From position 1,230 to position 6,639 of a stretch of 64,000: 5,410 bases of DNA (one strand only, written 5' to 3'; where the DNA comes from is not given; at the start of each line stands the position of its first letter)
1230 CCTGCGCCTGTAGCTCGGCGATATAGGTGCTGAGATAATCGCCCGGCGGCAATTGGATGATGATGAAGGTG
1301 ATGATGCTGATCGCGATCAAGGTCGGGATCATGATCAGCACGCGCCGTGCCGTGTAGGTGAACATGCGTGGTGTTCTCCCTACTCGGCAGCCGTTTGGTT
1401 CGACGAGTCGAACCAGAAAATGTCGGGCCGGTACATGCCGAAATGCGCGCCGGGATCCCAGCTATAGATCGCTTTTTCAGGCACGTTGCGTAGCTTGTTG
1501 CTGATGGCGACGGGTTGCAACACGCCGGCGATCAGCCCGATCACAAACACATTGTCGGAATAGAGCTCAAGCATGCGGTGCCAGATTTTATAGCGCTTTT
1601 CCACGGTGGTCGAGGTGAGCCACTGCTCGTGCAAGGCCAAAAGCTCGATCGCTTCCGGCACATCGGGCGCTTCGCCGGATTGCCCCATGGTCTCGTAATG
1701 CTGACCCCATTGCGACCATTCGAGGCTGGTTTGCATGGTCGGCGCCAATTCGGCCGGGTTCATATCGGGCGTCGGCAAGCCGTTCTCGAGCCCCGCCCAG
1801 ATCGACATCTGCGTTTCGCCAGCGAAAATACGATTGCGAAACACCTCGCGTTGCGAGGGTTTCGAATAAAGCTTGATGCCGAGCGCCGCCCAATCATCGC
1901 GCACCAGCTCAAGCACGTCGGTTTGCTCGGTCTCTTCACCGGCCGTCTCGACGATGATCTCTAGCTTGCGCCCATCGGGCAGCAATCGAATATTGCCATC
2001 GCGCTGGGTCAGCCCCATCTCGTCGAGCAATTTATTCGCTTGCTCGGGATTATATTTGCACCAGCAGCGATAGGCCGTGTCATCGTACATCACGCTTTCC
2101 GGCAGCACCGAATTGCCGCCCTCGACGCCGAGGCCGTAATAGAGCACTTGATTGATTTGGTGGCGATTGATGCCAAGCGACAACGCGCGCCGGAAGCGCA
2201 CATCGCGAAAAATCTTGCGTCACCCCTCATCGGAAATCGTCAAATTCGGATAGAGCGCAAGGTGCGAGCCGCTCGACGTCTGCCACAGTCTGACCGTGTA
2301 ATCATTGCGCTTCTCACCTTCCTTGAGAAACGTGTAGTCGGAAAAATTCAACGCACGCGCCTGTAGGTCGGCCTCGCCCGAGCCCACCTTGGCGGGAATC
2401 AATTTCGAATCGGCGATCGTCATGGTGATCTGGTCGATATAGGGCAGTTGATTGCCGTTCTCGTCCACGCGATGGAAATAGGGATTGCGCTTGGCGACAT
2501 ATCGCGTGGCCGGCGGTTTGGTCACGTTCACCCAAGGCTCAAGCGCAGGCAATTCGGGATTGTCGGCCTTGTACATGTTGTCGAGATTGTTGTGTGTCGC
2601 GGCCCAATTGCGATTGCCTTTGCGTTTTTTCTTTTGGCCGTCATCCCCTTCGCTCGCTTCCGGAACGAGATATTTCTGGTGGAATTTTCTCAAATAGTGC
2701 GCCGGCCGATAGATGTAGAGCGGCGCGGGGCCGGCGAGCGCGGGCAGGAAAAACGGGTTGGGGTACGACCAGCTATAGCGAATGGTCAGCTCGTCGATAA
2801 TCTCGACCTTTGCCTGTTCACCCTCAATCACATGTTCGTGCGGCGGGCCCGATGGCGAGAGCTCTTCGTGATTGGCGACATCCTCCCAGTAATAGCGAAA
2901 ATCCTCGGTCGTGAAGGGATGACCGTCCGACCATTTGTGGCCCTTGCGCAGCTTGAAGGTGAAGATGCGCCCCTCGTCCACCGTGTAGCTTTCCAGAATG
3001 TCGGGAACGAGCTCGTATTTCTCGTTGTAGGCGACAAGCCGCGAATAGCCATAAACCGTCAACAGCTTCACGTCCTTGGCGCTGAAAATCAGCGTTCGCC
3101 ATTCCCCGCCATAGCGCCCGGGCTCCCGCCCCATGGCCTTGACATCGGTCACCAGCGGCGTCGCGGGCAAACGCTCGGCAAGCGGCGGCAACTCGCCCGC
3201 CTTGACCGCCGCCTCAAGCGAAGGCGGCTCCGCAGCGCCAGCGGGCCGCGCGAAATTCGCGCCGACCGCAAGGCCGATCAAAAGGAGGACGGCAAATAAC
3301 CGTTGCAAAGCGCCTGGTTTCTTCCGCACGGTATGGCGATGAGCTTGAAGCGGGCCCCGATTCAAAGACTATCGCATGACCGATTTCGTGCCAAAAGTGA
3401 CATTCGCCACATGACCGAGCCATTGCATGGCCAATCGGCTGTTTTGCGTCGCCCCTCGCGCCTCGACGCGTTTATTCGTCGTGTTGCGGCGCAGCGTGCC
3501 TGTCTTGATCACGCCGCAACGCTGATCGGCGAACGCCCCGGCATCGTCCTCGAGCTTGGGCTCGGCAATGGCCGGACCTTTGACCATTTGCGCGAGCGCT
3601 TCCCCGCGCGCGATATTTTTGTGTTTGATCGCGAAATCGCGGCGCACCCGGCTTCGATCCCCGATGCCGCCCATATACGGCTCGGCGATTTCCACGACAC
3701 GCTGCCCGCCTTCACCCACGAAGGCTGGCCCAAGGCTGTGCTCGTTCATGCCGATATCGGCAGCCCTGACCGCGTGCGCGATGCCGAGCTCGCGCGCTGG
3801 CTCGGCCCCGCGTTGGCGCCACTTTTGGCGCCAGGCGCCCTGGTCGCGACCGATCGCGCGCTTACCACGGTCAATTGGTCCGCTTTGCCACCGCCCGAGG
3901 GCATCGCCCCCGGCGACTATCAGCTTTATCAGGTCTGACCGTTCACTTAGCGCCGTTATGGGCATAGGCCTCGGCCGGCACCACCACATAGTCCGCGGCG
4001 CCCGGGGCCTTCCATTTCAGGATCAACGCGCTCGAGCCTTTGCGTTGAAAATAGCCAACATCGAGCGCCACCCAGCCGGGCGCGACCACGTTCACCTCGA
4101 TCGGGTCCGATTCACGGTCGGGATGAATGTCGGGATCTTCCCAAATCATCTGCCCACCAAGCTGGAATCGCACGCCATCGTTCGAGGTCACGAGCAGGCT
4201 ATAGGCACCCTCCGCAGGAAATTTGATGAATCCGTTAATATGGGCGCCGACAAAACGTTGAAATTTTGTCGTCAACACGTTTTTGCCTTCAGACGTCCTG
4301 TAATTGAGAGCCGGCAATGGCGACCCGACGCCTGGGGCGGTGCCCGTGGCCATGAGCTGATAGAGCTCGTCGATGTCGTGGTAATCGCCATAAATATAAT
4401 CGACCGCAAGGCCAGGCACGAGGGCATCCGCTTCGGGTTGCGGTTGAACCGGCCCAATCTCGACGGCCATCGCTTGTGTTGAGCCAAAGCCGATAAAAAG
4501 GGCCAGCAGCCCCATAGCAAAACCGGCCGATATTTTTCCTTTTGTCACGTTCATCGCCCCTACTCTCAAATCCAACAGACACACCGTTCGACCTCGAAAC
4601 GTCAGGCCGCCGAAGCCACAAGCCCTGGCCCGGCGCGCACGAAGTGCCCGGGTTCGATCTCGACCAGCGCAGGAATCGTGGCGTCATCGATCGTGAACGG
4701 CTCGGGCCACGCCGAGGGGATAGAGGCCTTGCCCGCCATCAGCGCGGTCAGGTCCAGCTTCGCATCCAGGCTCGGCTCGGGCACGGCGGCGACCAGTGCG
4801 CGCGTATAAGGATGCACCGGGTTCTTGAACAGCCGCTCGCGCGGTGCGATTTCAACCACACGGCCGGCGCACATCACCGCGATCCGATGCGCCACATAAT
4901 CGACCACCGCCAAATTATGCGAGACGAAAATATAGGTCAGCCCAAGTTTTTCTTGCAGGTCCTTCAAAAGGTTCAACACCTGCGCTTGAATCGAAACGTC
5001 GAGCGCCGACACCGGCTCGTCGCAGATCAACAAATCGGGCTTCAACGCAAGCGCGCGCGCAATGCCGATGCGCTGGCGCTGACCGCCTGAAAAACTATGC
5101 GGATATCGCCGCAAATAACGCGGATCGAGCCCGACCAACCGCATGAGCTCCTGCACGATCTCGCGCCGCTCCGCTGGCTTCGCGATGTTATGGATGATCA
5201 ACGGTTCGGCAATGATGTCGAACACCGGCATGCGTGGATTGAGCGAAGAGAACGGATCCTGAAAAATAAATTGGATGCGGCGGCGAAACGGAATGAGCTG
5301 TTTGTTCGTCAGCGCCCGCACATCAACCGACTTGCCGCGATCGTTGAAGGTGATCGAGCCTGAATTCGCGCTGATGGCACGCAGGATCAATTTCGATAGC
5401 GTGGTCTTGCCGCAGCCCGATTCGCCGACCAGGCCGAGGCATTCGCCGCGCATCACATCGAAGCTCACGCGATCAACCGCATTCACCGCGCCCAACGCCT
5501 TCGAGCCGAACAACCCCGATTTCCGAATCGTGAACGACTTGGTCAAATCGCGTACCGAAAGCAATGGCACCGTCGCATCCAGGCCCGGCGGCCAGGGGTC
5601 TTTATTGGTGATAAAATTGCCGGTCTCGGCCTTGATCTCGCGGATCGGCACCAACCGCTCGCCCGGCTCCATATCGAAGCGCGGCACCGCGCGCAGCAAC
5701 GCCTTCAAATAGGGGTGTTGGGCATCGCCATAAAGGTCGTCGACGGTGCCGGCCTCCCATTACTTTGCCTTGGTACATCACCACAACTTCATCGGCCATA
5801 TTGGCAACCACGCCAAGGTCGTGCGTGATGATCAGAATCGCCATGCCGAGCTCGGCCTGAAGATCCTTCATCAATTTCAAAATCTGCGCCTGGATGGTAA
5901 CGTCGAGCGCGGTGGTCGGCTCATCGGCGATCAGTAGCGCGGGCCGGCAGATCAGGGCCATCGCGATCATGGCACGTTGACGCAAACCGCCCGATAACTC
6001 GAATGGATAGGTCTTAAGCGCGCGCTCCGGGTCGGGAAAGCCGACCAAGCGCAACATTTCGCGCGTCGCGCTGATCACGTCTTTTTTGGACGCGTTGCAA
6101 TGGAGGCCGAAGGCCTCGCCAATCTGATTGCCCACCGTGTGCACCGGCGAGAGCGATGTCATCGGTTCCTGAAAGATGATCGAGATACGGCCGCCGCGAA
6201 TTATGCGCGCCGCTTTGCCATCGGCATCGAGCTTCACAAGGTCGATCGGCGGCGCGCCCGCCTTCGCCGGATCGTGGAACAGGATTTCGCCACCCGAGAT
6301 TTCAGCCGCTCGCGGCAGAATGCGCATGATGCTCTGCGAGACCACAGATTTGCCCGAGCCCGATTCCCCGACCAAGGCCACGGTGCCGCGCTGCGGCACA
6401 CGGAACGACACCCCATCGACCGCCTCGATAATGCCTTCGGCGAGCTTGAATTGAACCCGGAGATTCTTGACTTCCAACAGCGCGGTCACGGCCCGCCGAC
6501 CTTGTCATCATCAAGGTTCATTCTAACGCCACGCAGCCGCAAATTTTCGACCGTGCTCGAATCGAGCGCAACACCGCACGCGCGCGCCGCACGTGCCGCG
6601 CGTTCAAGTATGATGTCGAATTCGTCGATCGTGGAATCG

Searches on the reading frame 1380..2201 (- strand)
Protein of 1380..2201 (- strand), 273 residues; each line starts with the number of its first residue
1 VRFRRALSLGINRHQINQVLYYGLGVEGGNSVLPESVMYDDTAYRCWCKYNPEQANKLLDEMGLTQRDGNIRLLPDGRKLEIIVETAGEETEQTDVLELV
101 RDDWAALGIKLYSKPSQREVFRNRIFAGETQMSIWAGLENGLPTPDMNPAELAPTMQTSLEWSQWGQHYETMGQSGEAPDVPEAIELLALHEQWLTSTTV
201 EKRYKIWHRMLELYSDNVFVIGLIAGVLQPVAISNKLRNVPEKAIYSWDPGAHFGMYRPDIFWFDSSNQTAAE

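Call 55: search_protein_families(library=pfam, proteins=[window:1380-2201:-], max_evalue=0.00001)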
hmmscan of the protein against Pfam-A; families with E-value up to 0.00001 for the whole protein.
window:1380-2201:- (273 aa): 1 family
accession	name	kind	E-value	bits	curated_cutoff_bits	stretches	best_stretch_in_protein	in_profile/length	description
PF00496.27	SBP_bac_5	-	4.6e-22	79.1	32.4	1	2-144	217-353/368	Bacterial extracellular solute-binding proteins, family 5 Middle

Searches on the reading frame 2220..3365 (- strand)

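Call 55: search_protein_families(library=pfam, proteins=[window:2220-3365:-], max_evalue=0.00001)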
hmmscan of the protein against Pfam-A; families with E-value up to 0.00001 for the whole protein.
window:2220-3365:- (381 aa): 1 family
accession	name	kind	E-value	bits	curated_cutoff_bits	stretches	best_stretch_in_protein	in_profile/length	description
PF00496.27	SBP_bac_5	-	1.1e-26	94.3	32.4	1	118-361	1-194/368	Bacterial extracellular solute-binding proteins, family 5 Middle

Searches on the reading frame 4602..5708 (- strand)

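Call 55: search_protein_families(library=pfam, proteins=[window:4602-5708:-], max_evalue=0.00001)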
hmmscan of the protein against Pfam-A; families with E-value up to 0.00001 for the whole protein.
window:4602-5708:- (368 aa): 4 families
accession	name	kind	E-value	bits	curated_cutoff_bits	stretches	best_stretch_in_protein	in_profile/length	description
PF00005.33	ABC_tran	-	7.9e-32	111.2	25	1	79-233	2-136/137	ABC transporter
PF08352.17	oligo_HPY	-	7.4e-10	39.5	27.1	1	285-317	1-33/65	Oligopeptide/dipeptide transporter, C-terminal region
PF13304.12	AAA_21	-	4.6e-07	30.6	27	0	201-270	233-304/304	AAA domain, putative AbiEii toxin, Type IV TA system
PF13401.12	AAA_22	-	4.8e-06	27.4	27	0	89-262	6-121/130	AAA domain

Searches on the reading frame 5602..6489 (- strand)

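Call 55: search_protein_families(library=pfam, proteins=[window:5602-6489:-], max_evalue=0.00001)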
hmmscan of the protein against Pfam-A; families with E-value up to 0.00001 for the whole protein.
window:5602-6489:- (295 aa): 3 families
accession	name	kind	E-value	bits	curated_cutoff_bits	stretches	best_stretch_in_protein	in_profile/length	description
PF00005.33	ABC_tran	-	2.8e-21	77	25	1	25-193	2-137/137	ABC transporter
PF13304.12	AAA_21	-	4.4e-08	34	27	1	145-228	220-303/304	AAA domain, putative AbiEii toxin, Type IV TA system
PF02463.25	SMC_N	-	2.1e-06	27.8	40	0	164-240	136-213/220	RecF/RecN/SMC N terminal domain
